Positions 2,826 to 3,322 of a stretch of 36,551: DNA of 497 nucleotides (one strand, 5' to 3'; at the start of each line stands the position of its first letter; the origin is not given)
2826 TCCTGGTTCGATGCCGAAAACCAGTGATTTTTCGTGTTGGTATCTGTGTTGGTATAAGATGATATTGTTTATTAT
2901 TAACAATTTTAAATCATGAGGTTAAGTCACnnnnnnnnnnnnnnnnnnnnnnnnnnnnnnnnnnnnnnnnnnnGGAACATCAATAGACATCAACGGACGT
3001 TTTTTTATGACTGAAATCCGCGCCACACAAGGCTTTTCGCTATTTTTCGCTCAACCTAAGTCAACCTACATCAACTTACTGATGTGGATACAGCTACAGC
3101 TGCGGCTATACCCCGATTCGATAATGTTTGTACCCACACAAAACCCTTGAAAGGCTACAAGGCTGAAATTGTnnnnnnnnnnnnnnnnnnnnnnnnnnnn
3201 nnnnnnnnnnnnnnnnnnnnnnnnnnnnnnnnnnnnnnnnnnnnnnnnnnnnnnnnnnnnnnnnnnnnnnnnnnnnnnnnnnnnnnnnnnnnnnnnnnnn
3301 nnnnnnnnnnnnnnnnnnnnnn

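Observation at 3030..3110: Cluster of short degenerate direct repeats just beyond the att-like site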

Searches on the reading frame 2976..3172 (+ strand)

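Call 38: find_related_loci(query=L008:2695-3945:+, collection=genome_contigs, flank=1200)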
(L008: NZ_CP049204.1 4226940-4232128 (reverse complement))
Query L008:2695-3945:+ (417 aa) in genome_contigs; peptide patterns used: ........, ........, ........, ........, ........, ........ (x = any residue, [..] = any of these).
600 stretches matched a pattern (row limit reached: there are more); 591 encode a relative of the query (tblastn E <= 1e-3); the best 80 are kept; 80 distinct loci.
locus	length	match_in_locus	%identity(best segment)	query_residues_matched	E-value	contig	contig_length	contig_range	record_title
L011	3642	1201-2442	96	1-414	0e+0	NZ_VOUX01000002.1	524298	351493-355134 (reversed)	Serratia bockelmannii strain S3 NODE_3_length_524298_cov_71.724660, whole genome shotgun sequence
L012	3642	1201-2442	96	1-414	0e+0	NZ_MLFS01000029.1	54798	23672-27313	Pantoea wallisii strain LMG 26277 Contig0029_, whole genome shotgun sequence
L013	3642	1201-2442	96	1-414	0e+0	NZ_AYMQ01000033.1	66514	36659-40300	Serratia sp. H1w Contig33, whole genome shotgun sequence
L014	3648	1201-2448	95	1-416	0e+0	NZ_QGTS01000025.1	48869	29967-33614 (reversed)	Mangrovibacter plantisponsor strain DSM 19579 Ga0244534_125, whole genome shotgun sequence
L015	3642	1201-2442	95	1-414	0e+0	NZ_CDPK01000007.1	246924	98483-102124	Erwinia sp. ErVv1, whole genome shotgun sequence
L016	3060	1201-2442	95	1-414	0e+0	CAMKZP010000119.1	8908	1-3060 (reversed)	MAG: uncultured Enterobacter sp. isolate SRR10810004_bin.5_metawrap_v1.3.0_MAG genome assembly, contig: ERZ12407369_858,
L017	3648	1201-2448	94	1-416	0e+0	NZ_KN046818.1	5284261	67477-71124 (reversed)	Klebsiella pneumoniae strain ATCC 13883 scaffold1, whole genome shotgun sequence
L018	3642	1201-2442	95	1-414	0e+0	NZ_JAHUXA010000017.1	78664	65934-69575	Enterobacter sp. ENT03 NODE_17_length_78664_cov_52.706941, whole genome shotgun sequence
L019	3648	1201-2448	94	1-416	0e+0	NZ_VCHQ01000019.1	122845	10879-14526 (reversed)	Klebsiella indica strain TOUT106 salmonela_mira_c19, whole genome shotgun sequence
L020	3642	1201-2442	95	1-414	0e+0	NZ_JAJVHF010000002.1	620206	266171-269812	Huaxiibacter chinensis strain 155047 contig00002, whole genome shotgun sequence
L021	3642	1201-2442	96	1-414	0e+0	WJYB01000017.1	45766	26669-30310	Enterobacteriaceae bacterium RIT714 17, whole genome shotgun sequence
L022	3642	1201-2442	94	1-414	0e+0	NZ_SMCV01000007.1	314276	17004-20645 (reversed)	Raoultella sp. BIGb0138 Ga0304797_107, whole genome shotgun sequence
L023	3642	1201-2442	94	1-414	0e+0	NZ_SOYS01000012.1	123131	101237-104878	Cedecea colo strain ZA scaffold_11, whole genome shotgun sequence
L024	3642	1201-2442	94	1-414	0e+0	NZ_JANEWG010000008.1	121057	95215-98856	Citrobacter sp. Awk 4 510132-22-8, whole genome shotgun sequence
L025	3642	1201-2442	94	1-414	0e+0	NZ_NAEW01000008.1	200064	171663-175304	Citrobacter braakii strain ATCC 51113 CbraakiiATCC_L001_NODE_8_length_200064__30.397, whole genome shotgun sequence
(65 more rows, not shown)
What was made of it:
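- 80 loci from over 30 genera were collected (call 38).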

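Call 52: profile_search(protein=L008:2695-3945:+)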
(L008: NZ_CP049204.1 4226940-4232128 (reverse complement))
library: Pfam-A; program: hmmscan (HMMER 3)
A. the first sequence (417 residues): domains with independent E <= 10: 4; with E <= 0.001: 3
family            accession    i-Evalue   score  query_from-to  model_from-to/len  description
Arm-DNA-bind_3    PF13356.12      1e-27    96.5       3-87          1-82/83  Arm DNA-binding domain
Phage_int_M       PF22022.2     4.6e-26    91.3      99-193         1-96/96  Phage integrase central domain
Phage_integrase   PF00589.27    4.2e-20    72.7     205-384         3-170/172  Phage integrase family
DUF359            PF04019.17      0.066    13.3      49-105         4-61/126  Protein of unknown function (DUF359)
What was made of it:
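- It has the Pfam domains Arm-DNA-bind_3, Phage_int_M and Phage_integrase (call 52).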
